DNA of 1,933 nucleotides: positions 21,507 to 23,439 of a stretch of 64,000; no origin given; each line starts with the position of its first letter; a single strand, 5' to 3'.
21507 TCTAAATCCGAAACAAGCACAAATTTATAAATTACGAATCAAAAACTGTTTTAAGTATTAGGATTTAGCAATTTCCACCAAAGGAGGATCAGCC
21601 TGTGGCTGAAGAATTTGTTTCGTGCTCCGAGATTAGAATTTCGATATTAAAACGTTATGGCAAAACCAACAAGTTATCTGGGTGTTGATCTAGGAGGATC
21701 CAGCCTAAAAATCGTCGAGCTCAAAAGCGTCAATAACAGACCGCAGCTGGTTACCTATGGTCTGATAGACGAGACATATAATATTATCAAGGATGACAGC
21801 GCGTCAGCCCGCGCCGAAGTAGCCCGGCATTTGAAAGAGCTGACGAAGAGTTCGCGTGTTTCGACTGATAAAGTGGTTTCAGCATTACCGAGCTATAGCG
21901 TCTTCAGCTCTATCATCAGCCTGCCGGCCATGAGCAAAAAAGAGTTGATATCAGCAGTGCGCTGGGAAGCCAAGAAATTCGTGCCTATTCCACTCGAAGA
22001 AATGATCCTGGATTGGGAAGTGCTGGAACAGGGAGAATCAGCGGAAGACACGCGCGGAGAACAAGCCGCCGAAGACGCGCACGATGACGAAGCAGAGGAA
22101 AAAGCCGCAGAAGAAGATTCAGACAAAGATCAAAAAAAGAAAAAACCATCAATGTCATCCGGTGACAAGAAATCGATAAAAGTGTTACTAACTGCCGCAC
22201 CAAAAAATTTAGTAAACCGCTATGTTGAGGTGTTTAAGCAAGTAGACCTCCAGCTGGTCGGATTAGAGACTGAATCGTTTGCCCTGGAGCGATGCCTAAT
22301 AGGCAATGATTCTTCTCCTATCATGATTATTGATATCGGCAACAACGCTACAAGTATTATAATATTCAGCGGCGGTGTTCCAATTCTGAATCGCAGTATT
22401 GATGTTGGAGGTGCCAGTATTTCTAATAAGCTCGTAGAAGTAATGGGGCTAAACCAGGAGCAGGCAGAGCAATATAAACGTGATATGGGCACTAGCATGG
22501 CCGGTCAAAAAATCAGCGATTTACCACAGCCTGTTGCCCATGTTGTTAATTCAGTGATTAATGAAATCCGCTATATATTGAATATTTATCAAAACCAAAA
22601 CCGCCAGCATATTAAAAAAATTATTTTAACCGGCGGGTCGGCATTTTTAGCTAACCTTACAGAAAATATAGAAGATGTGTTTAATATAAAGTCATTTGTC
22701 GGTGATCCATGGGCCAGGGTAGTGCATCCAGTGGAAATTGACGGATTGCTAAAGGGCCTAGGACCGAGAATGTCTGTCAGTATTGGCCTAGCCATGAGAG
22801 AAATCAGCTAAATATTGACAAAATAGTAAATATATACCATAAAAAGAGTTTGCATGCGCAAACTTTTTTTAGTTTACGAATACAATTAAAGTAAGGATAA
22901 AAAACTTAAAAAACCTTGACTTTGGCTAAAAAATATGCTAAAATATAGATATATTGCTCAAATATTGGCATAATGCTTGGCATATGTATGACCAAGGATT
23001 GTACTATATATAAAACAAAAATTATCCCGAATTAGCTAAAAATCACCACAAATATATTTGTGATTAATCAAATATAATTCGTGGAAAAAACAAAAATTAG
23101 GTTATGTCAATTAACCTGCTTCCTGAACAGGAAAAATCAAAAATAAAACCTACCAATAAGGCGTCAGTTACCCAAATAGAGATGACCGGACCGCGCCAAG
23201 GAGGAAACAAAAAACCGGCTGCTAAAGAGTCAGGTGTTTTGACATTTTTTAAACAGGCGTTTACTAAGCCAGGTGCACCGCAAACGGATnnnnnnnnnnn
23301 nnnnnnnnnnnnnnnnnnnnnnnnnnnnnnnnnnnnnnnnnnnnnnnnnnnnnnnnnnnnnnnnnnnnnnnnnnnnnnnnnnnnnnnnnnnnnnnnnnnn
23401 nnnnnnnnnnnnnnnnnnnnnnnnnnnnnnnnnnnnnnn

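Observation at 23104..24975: PilN carrying a ~430-aa intrinsically disordered Pro/Lys/Glu/Gln-rich cytoplasmic insertion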

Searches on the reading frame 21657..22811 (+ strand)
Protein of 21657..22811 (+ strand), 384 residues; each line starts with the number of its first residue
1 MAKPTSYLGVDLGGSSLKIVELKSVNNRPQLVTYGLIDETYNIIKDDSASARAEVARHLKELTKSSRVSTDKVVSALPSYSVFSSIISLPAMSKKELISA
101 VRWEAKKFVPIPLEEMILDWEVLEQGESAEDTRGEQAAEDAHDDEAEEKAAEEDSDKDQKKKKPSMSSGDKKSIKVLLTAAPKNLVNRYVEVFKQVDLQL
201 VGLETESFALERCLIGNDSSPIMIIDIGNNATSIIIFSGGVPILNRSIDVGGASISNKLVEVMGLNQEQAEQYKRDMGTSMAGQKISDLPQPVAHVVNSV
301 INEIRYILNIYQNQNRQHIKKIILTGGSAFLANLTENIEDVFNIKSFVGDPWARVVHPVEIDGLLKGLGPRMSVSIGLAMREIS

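Call 3: search_protein_families(library=pfam, proteins=[window:21657-22811:+], max_evalue=0.1)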
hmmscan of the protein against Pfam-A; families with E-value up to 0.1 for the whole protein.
window:21657-22811:+ (384 aa): 9 families
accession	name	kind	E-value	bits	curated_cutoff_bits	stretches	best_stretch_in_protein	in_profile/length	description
PF11104.14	PilM_2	-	2.4e-41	142.3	27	2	168-382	120-339/340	Type IV pilus assembly protein PilM;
PF14450.12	FtsA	-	1.4e-12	48.5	31.8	1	224-352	2-113/127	Cell division protein FtsA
PF06723.19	MreB_Mbl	-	1.5e-07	31.1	27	2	221-280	146-211/327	MreB/Mbl protein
PF08841.16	DDR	-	0.016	14.7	24.6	0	300-379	256-325/328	Diol dehydratase reactivase ATPase-like domain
PF06277.17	EutA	-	0.018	14.4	27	1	219-342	142-278/475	Ethanolamine utilisation protein EutA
PF21522.3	MreB-like_C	-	0.062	14.3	27.8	0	224-330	1-115/123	Archaeal actin homologue MreB-like, C-terminal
PF25216.1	Volactin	-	0.071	13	35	0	225-342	171-291/321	Volactin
PF04276.17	DUF443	-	0.08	13.1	26.2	0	289-346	35-89/202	Protein of unknown function (DUF443)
PF20206.4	Tra1_ring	-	0.09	10.6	27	0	91-175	1071-1157/1682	Tra1 HEAT repeat ring region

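Call 4: search_protein_families(library=ncbifam, proteins=[window:21657-22811:+], max_evalue=0.1)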
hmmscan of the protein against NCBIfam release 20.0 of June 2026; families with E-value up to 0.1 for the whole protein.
window:21657-22811:+ (384 aa): 18 families
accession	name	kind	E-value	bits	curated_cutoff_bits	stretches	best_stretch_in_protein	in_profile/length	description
TIGR01175.1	pilM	subfamily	9.9e-57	192.5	133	2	169-383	128-348/348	type IV pilus assembly protein PilM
NF045709.1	Amuc_1101_fam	equivalog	9.7e-27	94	650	2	39-128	36-127/608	Amuc_1101 family PilM-like pilus complex protein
TIGR01174.1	ftsA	equivalog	1.7e-18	66.9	175.85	1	158-378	132-368/371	cell division protein FtsA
NF011660.0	PRK15080.1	equivalog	2.8e-10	39.9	182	1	190-347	114-256/277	ethanolamine utilization protein EutJ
TIGR02529.1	EutJ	subfamily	2.3e-07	30.5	152.1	1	191-346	82-222/239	ethanolamine utilization protein EutJ family protein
NF010539.0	PRK13927.1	subfamily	9.1e-07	28.1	293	1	219-280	150-217/339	rod shape-determining protein MreB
NF045748.1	MPN316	equivalog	2.3e-06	27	500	1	156-259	139-241/424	MPN316 family protein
TIGR00904.1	mreB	subfamily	6.1e-06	25.5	365.75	1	292-350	252-312/334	MreB/Mrl family cell shape determining protein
NF007009.0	PRK09472.1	equivalog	4.5e-05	22.7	409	0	159-282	141-266/420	cell division protein FtsA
NF009842.0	PRK13317.1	equivalog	0.0017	17.8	234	0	307-331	35-60/277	type II pantothenate kinase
TIGR03706.1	exo_poly_only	exception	0.0046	16.3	307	0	223-284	128-190/300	exopolyphosphatase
NF045943.2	MAG3720_fam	hypoth_equivalog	0.0046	16.1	70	1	187-343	167-331/395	MAG3720 family protein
NF007761.0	PRK10443.1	equivalog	0.0072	15.4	433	1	283-348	109-169/311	pyrimidine-specific ribonucleoside hydrolase RihA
NF008036.0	PRK10768.1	equivalog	0.0081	15.3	382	1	283-345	108-167/304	ribonucleoside hydrolase RihC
NF040964.1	MamK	subfamily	0.0086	15.2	400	0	278-342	228-293/335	MamK family actin-like protein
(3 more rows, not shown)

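Call 91: search_solved_structures(query=window:21657-22808:+, max_evalue=0.001, show_alignments=1)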
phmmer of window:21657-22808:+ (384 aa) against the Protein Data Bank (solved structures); distinct sequences matched with E-value up to 0.001: 4.
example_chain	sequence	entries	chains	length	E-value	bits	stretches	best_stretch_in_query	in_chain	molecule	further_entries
3jc8_Ma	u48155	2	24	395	3.1e-25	92.4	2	174-382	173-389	Type IV pilus biogenesis protein PilM | PilM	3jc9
2ych_A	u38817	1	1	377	3e-24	89.2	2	6-124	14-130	COMPETENCE PROTEIN PILM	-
5eox_A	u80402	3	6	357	5.6e-18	68.6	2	194-382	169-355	Type 4 fimbrial biogenesis protein PilM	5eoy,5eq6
5eou_A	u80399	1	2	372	6.5e-18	68.4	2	193-382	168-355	Type 4 fimbrial biogenesis protein PilM,Type 4 fimbrial biogenesis protein PilN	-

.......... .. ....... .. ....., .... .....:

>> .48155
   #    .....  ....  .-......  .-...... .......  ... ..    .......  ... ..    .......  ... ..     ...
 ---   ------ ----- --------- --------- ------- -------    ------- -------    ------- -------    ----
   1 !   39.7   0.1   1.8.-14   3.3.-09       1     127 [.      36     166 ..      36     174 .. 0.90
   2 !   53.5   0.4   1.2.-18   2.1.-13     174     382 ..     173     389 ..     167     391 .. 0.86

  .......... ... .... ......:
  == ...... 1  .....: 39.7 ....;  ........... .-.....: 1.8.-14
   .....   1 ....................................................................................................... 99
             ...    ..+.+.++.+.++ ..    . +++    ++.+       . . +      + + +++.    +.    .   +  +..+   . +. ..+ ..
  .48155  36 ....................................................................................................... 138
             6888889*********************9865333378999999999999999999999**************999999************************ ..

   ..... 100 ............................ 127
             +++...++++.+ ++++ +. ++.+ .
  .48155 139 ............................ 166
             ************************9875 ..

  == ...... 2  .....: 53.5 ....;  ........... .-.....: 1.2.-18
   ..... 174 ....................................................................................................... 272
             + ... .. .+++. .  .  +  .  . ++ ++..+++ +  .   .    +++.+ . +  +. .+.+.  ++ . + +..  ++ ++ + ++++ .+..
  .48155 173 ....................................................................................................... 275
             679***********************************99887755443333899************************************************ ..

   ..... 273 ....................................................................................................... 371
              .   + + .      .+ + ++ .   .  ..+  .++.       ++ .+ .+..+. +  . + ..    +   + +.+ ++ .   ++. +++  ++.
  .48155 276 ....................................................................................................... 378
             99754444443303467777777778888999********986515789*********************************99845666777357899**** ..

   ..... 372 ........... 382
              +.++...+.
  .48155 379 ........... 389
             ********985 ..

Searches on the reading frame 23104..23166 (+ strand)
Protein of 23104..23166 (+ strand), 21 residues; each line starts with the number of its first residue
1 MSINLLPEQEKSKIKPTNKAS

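Call 80: search_solved_structures(query=A7, max_evalue=10, show_alignments=4)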
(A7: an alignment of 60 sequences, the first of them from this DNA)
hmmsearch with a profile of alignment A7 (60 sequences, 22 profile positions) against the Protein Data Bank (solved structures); distinct sequences matched with E-value up to 10: 10.
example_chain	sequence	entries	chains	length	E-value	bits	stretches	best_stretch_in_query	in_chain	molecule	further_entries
9m3u_A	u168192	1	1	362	1.3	12.5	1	1-9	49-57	[Pyruvate dehydrogenase (acetyl-transferring)] kinase isozyme 2, mitochondrial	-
9m3t_A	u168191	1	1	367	1.3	12.5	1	1-9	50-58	[Pyruvate dehydrogenase (acetyl-transferring)] kinase isozyme 2, mitochondrial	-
9m3r_A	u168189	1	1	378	1.4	12.4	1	1-9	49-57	[Pyruvate dehydrogenase (acetyl-transferring)] kinase isozyme 2, mitochondrial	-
2btz_A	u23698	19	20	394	1.4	12.4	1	1-9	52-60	PYRUVATE DEHYDROGENASE KINASE ISOENZYME 2 | PYRUVATE DEHYDROGENSAE KINASE ISOENZYME 2 | [Pyruvate dehydrogenase (acetyl-transferring)] kinase isozyme 2, mitocho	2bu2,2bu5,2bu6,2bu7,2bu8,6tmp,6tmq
4mp2_A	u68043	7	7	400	1.4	12.4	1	1-9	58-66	[Pyruvate dehydrogenase [lipoamide]] kinase isozyme 2, mitochondrial | [Pyruvate dehydrogenase (acetyl-transferring)] kinase isozyme 2, mitochondrial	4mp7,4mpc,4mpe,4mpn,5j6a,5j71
4v26_A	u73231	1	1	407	1.5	12.3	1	1-9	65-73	[PYRUVATE DEHYDROGENASE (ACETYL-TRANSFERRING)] KINASE ISOZYME 2, MITOCHONDRIAL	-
4v25_A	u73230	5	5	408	1.5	12.3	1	1-9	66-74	[PYRUVATE DEHYDROGENASE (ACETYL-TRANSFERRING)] KINASE ISOZYME 2, MITOCHONDRIAL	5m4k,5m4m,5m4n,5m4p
6lil_A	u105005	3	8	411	1.5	12.3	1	1-9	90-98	[Pyruvate dehydrogenase (acetyl-transferring)] kinase isozyme 2, mitochondrial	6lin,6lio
2fki_A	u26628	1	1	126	1.5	12.3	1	4-13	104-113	Protein yjbR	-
1jm6_A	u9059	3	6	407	1.5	12.3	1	1-9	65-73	Pyruvate dehydrogenase kinase, isozyme 2 | Pyruvate dehydrogenase [lipoamide] kinase isozyme 2, mitochondrial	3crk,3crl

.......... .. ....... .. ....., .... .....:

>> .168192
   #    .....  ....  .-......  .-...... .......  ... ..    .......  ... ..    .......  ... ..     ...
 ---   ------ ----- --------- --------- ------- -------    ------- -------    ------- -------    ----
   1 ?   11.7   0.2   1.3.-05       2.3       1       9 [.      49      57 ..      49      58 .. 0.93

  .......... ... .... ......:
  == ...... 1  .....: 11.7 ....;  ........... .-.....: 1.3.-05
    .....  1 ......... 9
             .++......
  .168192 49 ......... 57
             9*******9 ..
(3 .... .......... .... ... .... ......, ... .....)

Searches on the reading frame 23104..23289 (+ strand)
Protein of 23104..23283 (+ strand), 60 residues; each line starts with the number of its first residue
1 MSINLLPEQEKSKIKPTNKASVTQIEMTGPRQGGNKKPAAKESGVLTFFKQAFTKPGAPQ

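Call 77: search_solved_structures(query=window:23104-23283:+, max_evalue=10, show_alignments=3)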
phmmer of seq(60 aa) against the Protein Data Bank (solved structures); distinct sequences matched with E-value up to 10: 0.

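Call 88: find_homologous_proteins(query=A9, max_evalue=0.01)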
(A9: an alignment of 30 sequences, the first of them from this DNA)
Query A9 (30 sequences) (62 aa, profile of the alignment): 2 proteins with E <= 0.01 among 1009 candidates.
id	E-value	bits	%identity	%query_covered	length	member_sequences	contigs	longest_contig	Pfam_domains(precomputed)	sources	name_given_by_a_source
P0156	3.4e-11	61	31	92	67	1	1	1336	-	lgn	-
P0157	3.2e-8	52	37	47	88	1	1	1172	-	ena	-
